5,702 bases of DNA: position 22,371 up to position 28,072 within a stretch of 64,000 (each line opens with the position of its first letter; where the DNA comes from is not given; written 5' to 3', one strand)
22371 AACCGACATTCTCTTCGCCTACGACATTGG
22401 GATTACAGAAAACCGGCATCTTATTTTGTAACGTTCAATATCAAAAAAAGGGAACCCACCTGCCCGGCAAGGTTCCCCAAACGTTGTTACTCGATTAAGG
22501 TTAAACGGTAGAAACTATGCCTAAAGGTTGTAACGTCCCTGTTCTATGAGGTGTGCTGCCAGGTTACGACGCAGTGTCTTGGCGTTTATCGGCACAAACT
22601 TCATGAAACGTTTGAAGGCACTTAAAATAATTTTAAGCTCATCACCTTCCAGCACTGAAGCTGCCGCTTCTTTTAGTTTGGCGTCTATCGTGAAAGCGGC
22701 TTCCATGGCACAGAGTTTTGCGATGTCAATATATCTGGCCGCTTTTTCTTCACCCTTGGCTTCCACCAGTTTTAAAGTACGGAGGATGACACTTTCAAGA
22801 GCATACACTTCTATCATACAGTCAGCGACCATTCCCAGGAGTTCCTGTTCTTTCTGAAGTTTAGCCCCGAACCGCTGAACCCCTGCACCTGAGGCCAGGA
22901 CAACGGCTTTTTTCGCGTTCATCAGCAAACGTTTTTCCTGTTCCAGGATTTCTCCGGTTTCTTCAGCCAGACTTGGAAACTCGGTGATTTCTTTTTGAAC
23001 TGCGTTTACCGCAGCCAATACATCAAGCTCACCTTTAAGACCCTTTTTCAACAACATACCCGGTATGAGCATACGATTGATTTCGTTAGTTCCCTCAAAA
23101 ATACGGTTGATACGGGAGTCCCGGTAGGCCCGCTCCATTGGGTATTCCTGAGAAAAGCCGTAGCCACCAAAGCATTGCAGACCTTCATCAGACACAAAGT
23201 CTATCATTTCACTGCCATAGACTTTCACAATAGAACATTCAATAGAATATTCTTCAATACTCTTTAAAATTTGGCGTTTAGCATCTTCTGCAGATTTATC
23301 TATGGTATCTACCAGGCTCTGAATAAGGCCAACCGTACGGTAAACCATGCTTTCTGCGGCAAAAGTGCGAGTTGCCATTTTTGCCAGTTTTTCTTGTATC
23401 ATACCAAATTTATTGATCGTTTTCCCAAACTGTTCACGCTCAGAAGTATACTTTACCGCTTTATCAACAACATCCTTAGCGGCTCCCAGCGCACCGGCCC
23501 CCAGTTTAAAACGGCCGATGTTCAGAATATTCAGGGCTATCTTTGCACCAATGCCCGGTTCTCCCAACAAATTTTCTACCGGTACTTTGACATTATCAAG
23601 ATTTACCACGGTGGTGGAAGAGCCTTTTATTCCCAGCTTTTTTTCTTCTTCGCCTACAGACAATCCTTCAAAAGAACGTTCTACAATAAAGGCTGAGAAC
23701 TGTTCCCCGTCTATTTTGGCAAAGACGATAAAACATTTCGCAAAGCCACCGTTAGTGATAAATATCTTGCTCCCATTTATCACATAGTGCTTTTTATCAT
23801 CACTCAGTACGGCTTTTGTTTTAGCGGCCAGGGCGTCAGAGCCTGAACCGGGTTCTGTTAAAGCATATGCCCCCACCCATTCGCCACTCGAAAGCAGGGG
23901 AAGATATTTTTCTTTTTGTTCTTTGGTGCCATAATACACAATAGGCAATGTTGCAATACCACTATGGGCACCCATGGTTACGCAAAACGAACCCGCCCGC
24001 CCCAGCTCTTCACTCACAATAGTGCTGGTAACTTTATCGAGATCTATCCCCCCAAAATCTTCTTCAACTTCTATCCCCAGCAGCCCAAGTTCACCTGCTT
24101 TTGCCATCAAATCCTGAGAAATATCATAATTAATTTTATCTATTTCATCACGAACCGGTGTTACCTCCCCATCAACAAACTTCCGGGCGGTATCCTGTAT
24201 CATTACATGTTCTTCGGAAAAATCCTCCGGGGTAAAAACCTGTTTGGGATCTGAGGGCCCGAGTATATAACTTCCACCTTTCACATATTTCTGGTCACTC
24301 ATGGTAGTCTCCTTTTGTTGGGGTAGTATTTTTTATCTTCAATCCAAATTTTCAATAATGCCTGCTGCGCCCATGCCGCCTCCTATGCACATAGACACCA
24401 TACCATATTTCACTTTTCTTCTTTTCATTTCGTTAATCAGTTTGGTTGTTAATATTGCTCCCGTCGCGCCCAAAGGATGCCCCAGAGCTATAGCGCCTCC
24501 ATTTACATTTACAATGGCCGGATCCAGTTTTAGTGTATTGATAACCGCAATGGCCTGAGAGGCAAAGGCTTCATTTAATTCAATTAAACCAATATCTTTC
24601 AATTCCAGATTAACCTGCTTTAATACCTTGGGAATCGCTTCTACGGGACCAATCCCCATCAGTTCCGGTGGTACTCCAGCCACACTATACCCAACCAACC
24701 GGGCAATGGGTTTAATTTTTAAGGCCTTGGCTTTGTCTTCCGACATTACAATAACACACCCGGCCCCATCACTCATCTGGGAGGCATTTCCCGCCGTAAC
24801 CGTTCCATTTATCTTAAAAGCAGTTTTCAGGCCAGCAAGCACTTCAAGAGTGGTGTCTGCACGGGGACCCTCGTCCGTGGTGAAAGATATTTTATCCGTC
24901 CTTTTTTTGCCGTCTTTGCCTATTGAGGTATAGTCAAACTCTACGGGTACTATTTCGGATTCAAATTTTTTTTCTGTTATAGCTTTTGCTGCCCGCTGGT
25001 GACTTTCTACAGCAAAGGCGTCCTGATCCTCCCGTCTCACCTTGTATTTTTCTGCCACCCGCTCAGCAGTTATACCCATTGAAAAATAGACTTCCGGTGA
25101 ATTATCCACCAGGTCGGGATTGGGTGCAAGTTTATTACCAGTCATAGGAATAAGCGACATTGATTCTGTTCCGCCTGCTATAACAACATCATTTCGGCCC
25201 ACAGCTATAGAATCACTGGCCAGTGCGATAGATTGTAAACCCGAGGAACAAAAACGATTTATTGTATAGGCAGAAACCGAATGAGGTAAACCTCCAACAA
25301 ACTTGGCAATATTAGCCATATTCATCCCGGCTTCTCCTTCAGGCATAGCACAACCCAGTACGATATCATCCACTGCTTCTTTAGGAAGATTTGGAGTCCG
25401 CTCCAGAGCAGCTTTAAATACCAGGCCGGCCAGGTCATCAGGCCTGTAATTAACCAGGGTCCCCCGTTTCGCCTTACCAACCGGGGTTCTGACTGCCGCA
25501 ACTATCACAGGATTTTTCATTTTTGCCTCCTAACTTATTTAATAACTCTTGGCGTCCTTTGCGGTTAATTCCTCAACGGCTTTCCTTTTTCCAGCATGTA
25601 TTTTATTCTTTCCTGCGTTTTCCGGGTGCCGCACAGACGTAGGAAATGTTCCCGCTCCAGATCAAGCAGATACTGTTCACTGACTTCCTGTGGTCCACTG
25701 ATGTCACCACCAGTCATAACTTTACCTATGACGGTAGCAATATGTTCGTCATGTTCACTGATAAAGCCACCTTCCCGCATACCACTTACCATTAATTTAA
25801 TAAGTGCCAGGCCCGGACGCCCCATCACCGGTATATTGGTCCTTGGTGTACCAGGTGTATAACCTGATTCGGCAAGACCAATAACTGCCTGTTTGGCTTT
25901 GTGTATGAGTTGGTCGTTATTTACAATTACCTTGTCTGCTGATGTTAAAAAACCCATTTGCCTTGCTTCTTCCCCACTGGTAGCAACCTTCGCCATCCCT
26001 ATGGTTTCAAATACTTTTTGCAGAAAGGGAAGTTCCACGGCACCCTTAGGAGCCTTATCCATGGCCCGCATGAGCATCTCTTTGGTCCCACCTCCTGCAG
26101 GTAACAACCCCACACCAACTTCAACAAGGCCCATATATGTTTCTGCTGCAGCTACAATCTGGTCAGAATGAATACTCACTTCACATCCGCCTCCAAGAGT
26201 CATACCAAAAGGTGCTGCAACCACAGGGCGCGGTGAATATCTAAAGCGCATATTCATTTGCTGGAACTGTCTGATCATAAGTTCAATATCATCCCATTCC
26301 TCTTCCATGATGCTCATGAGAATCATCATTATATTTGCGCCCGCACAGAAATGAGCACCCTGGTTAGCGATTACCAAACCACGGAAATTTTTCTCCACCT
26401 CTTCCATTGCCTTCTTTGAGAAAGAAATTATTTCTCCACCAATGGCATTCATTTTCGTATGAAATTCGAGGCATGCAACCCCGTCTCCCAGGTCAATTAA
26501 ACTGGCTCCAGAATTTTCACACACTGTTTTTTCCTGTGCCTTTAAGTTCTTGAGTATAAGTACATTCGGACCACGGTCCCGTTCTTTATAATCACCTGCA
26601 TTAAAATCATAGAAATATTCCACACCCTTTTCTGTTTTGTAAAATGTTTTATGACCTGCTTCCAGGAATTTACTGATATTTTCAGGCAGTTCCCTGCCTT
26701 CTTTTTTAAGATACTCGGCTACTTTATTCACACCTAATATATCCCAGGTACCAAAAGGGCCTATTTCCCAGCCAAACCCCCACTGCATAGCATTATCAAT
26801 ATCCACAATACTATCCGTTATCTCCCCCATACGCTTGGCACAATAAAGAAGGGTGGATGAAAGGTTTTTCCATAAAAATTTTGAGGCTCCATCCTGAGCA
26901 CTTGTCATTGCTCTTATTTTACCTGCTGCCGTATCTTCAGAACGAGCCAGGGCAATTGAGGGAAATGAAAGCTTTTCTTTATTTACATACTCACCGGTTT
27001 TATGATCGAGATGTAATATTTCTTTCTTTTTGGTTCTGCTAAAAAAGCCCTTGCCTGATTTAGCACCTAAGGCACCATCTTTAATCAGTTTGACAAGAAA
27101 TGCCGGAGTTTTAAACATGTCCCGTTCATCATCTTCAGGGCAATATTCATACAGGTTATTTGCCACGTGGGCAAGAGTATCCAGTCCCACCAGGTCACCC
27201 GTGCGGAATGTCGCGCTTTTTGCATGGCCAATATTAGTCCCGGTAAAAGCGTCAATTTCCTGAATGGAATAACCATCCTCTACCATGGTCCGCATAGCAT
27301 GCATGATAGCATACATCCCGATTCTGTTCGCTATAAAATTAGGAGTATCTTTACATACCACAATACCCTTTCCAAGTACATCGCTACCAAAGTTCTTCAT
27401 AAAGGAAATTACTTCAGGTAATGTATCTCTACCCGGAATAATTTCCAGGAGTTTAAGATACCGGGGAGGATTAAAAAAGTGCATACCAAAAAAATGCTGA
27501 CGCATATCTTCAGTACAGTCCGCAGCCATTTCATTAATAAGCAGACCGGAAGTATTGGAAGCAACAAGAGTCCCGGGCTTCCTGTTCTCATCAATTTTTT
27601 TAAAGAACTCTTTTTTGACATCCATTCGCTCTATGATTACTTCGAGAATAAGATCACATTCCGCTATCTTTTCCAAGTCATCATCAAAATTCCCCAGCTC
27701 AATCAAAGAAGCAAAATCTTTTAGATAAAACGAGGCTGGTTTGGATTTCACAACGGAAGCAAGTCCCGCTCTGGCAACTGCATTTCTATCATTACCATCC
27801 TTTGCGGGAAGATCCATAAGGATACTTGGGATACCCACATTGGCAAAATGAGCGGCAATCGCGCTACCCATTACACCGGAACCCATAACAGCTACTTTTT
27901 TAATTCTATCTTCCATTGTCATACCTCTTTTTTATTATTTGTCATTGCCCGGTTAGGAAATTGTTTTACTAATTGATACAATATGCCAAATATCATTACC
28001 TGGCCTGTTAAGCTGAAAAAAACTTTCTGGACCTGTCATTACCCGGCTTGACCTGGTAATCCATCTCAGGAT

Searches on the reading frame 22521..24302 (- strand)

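Call 13: search_protein_families(library=pfam, proteins=[window:22521-24302:-], max_evalue=0.001)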
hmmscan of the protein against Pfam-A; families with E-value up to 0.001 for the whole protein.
window:22521-24302:- (593 aa): 7 families
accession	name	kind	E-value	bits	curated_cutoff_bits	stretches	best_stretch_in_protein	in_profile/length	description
PF00441.29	Acyl-CoA_dh_1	-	6.7e-40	137.1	22.4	1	252-413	3-145/150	Acyl-CoA dehydrogenase, C-terminal domain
PF02771.21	Acyl-CoA_dh_N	-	3.1e-33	115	22.9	1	29-141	1-113/113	Acyl-CoA dehydrogenase, N-terminal domain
PF21263.2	Acyl-CoA-dh_C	-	6.8e-25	87.7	27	1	462-565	1-96/96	Acyl-CoA dehydrogenase, C-terminal domain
PF02770.24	Acyl-CoA_dh_M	-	2.3e-23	82.6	33.3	1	145-238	1-97/97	Acyl-CoA dehydrogenase, middle domain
PF08028.16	Acyl-CoA_dh_2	-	9.3e-16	58.8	22.7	1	268-406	4-133/134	Acyl-CoA dehydrogenase, C-terminal domain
PF22924.1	ACOX_C_alpha1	-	9.2e-08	32.5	27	1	263-408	7-159/169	Acyl-CoA oxidase, C-alpha1 domain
PF21343.2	ACAD9-ACADV_C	-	2.1e-05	25.3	27.8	1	476-548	26-97/120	ACAD9/ACADV, C-terminal domain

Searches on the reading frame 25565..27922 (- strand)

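Call 13: search_protein_families(library=pfam, proteins=[window:25565-27922:-], max_evalue=0.001)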
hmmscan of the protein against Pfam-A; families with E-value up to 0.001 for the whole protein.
window:25565-27922:- (785 aa): 4 families
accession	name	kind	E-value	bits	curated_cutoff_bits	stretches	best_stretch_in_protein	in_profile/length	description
PF02737.24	3HCDH_N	-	4.8e-45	154.1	22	1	9-193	1-180/180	3-hydroxyacyl-CoA dehydrogenase, NAD binding domain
PF00725.27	3HCDH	-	1.5e-20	73.9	22.1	1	196-294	2-95/97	3-hydroxyacyl-CoA dehydrogenase, C-terminal domain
PF16113.10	ECH_2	-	7.6e-16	59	27.2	1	482-613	3-136/335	Enoyl-CoA hydratase/isomerase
PF00378.25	ECH_1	-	4.6e-15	56.1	27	1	481-680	5-187/251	Enoyl-CoA hydratase/isomerase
